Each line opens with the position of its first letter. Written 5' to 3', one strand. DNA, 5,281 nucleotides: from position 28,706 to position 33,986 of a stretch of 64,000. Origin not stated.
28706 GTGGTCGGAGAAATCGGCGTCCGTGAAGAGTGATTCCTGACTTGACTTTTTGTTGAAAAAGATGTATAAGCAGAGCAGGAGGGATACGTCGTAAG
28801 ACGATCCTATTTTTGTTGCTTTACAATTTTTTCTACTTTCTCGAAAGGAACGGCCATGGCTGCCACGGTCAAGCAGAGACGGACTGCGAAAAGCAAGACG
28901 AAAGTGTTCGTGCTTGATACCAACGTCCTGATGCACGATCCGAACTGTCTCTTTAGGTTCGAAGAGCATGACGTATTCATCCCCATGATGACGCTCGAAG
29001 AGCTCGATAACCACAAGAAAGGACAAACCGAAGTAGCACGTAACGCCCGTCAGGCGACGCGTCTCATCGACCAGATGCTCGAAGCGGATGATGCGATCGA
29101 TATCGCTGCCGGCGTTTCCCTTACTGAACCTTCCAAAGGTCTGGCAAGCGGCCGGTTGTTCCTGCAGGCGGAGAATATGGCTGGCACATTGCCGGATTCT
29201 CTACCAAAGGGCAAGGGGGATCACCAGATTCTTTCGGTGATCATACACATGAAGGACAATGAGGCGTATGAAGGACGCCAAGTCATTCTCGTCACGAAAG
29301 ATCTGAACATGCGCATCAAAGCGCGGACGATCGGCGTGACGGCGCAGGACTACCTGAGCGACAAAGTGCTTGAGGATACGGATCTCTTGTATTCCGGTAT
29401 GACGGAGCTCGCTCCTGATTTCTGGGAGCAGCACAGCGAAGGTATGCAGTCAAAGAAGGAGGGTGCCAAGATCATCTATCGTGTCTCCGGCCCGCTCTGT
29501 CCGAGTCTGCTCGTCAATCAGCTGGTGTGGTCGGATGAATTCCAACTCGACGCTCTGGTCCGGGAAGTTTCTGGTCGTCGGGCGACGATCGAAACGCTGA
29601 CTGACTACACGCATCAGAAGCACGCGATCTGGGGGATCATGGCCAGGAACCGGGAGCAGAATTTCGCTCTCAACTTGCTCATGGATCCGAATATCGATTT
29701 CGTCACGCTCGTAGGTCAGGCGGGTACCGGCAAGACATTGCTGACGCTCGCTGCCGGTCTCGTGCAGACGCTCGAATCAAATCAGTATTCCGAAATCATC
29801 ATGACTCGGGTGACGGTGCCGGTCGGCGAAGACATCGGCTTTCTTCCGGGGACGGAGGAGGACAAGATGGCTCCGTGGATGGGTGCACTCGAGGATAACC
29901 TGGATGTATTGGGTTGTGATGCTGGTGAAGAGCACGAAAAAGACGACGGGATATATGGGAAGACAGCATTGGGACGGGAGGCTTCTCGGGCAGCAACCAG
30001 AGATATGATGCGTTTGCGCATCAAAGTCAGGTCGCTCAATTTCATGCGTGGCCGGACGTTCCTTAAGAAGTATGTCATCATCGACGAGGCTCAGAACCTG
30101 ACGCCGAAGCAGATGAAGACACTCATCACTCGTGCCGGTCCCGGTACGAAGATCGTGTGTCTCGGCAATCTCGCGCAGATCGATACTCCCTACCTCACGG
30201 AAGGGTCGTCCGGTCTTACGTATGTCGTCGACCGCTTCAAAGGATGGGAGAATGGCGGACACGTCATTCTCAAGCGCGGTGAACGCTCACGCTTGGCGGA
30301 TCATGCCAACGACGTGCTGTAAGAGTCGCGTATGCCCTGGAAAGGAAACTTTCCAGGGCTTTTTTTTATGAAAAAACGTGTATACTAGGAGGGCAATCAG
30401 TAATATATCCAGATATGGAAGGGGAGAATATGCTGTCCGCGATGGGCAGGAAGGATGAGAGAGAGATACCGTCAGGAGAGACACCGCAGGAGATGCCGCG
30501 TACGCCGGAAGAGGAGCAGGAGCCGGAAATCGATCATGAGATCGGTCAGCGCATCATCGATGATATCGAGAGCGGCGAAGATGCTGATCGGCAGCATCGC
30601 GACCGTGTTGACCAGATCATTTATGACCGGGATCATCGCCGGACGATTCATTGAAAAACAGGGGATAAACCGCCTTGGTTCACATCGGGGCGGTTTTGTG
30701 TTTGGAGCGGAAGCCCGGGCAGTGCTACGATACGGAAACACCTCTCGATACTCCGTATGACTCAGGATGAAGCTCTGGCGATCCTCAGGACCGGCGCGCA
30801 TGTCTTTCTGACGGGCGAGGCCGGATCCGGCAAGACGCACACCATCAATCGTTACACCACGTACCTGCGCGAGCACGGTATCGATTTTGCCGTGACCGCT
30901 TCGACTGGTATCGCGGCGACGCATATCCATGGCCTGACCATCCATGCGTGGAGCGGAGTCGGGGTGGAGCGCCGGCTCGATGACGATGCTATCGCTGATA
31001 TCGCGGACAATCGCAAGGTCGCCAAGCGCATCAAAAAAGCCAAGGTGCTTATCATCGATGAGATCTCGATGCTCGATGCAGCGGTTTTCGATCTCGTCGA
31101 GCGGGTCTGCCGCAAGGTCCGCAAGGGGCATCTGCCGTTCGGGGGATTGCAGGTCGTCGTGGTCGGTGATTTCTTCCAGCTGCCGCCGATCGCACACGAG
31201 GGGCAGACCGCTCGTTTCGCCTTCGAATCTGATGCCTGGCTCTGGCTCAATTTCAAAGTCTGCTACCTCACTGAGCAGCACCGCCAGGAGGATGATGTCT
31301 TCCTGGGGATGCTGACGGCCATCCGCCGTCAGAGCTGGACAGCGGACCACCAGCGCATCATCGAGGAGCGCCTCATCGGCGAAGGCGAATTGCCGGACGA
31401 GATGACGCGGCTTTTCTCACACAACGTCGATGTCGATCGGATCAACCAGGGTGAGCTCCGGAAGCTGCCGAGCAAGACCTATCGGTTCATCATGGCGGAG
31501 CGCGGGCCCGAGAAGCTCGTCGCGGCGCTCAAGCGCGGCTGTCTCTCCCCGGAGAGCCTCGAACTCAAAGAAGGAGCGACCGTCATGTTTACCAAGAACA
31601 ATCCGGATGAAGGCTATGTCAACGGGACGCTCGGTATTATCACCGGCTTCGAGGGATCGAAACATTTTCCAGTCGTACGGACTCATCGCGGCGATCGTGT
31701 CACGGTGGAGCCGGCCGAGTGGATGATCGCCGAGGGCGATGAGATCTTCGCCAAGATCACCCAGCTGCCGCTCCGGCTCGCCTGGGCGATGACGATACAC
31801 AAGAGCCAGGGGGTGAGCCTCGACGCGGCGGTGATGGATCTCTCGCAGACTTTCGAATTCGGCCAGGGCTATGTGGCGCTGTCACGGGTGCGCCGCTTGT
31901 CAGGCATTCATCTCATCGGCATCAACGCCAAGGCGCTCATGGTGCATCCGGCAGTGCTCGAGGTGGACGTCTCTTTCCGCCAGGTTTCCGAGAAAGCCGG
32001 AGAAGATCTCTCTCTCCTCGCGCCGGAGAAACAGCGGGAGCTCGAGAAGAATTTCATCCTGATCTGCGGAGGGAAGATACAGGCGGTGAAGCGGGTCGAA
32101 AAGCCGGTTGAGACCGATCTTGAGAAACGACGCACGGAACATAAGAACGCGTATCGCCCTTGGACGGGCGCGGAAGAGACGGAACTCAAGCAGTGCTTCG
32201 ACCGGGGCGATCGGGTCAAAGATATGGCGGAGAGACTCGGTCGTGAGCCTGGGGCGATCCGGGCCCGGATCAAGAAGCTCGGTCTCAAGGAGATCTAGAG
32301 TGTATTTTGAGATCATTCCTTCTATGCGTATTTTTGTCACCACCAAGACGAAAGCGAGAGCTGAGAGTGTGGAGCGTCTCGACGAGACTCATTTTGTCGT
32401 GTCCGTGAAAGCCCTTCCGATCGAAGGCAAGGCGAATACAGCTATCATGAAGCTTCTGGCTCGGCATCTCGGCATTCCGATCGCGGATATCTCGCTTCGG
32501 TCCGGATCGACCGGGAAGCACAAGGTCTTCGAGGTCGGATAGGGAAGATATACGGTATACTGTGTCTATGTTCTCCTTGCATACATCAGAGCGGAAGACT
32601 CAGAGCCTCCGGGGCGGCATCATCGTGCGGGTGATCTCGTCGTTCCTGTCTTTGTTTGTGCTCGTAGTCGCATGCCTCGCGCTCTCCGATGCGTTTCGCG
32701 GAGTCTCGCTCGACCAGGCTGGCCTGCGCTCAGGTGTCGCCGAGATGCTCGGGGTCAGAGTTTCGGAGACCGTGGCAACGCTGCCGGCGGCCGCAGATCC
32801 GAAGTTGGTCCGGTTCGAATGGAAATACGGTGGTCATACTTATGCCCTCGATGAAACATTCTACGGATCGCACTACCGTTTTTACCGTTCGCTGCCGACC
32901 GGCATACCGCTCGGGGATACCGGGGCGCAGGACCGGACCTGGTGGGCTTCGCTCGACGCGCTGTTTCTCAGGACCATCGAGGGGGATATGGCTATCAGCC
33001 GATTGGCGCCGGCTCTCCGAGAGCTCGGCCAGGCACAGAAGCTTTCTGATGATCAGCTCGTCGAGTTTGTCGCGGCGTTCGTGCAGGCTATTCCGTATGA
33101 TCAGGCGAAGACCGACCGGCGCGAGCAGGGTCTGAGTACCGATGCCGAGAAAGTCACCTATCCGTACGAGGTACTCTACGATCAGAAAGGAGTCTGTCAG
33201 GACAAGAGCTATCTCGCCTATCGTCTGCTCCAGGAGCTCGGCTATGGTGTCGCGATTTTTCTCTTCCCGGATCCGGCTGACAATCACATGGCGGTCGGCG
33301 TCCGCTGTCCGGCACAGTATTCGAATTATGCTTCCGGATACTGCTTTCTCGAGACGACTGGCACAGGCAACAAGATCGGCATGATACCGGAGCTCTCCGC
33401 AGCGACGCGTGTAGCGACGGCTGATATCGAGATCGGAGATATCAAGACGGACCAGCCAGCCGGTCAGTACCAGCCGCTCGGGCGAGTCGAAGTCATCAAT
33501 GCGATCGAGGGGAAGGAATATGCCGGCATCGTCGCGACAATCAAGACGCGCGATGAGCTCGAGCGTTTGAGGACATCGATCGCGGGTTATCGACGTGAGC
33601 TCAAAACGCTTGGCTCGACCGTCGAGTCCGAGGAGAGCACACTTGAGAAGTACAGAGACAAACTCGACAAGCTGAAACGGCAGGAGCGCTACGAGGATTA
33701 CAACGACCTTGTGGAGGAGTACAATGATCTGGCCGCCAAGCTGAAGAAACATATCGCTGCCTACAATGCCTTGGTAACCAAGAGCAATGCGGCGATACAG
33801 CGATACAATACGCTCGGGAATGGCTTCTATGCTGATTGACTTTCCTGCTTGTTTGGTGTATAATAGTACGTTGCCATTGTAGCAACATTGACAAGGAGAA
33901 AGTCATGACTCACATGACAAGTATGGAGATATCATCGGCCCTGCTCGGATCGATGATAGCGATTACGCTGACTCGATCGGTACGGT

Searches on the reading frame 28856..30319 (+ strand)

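Call 17: search_protein_families(library=phrogs, proteins=[window:28856-30319:+], max_evalue=0.001)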
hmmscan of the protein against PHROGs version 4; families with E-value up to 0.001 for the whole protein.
window:28856-30319:+ (488 aa): 2 families
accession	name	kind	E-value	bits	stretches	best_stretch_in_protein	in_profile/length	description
phrog_2765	-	other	2.9e-105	353.6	1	15-486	2-441/443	PhoH-like phosphate starvation-inducible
phrog_170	-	other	4.7e-53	181.7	1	248-483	60-272/323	PhoH-like phosphate starvation-inducible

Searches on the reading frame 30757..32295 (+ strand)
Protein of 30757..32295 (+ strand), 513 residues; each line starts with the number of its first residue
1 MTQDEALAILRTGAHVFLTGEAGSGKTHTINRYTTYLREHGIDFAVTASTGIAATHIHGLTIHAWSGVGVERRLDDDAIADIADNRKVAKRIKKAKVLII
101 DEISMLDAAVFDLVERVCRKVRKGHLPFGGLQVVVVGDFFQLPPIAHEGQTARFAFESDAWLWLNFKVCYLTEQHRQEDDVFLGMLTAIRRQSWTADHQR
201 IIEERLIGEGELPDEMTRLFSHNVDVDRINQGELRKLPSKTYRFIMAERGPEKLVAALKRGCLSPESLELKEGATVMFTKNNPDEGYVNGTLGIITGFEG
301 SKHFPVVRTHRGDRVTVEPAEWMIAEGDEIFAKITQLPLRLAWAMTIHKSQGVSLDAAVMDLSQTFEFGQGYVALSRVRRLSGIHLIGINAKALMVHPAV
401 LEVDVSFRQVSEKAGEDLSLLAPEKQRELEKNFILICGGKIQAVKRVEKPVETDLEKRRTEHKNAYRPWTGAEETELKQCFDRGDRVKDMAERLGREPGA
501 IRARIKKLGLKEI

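Call 17: search_protein_families(library=phrogs, proteins=[window:30757-32295:+], max_evalue=0.001)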
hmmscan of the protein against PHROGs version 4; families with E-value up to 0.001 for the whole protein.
window:30757-32295:+ (513 aa): 5 families
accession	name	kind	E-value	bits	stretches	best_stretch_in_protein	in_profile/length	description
phrog_325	-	DNA, RNA and nucleotide metabolism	9.8e-70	236.9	1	3-387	475-869/986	Dda-like helicase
phrog_30356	-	DNA, RNA and nucleotide metabolism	2.9e-30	106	1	5-322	10-324/823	helicase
phrog_4412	-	DNA, RNA and nucleotide metabolism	7e-24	85.2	2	3-197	335-509/743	exonuclease V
phrog_323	-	transcription regulation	1.2e-07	32.6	1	455-511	83-138/319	transcriptional regulator, D5-like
phrog_25471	-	unknown function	1.9e-07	32.3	1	5-117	13-143/162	-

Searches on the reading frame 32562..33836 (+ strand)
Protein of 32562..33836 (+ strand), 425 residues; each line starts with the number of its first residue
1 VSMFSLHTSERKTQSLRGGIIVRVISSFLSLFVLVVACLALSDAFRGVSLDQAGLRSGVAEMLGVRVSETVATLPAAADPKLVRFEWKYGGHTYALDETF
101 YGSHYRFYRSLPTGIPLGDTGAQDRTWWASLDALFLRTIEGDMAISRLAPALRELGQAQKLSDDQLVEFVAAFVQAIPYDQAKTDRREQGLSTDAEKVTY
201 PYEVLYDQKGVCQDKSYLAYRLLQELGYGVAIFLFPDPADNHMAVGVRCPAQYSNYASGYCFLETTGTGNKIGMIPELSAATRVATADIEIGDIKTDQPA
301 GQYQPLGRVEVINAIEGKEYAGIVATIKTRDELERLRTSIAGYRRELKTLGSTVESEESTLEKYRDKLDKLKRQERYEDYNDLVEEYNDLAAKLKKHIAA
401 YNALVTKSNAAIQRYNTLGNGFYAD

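Call 17: search_protein_families(library=phrogs, proteins=[window:32562-33836:+], max_evalue=0.001)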
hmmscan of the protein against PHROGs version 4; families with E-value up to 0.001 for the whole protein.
window:32562-33836:+ (425 aa): 0 families

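Call 32: search_protein_families(library=pfam, proteins=[window:32562-33836:+], max_evalue=0.001)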
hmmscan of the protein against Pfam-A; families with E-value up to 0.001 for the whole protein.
window:32562-33836:+ (425 aa): 1 family
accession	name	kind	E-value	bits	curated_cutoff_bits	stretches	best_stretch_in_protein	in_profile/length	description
PF04473.18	DUF553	-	2.6e-05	24.1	20.5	1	170-247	22-102/140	Transglutaminase-like domain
